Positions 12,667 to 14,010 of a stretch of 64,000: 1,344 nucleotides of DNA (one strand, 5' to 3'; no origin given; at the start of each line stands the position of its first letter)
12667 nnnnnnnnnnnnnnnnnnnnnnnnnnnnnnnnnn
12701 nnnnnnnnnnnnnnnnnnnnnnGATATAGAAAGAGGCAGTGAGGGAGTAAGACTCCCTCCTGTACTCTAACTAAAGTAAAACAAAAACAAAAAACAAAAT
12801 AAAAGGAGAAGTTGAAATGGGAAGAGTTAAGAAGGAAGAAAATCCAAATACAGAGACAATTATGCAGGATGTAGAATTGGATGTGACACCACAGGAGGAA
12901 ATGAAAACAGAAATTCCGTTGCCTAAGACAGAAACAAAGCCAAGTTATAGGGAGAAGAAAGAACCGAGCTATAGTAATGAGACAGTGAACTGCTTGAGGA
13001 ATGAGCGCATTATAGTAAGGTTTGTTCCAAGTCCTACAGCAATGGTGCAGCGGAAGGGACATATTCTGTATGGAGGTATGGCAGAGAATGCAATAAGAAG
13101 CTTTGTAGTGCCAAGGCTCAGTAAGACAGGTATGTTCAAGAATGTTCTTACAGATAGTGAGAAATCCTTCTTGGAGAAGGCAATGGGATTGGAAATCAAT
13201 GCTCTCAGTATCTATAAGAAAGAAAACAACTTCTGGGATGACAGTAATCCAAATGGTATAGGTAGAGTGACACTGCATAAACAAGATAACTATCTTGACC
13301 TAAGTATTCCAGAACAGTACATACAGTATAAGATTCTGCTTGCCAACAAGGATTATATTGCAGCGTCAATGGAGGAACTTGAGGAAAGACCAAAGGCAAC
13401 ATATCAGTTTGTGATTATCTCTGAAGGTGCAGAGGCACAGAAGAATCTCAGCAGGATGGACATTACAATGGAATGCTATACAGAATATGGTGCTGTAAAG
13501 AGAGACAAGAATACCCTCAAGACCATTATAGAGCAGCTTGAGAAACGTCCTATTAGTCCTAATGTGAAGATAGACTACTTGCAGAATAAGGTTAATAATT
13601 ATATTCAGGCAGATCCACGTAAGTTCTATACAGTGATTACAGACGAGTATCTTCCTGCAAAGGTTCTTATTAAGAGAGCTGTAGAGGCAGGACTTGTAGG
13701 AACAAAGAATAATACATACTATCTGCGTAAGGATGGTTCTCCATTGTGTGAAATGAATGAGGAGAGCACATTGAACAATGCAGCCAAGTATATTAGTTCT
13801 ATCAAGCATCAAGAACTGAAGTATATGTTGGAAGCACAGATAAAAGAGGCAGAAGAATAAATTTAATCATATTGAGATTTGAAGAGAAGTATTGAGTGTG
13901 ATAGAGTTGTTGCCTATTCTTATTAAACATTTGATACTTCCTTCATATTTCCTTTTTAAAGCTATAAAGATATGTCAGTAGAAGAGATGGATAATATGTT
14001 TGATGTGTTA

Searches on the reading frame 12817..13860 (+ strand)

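Call 12: search_protein_families(library=phrogs, proteins=[window:12817-13860:+], max_evalue=0.001)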
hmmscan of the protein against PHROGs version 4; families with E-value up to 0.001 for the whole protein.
window:12817-13860:+ (347 aa): 1 family
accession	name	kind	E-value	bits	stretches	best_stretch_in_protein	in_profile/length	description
phrog_16383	-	unknown function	3.6e-05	24.3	1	108-342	56-277/278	-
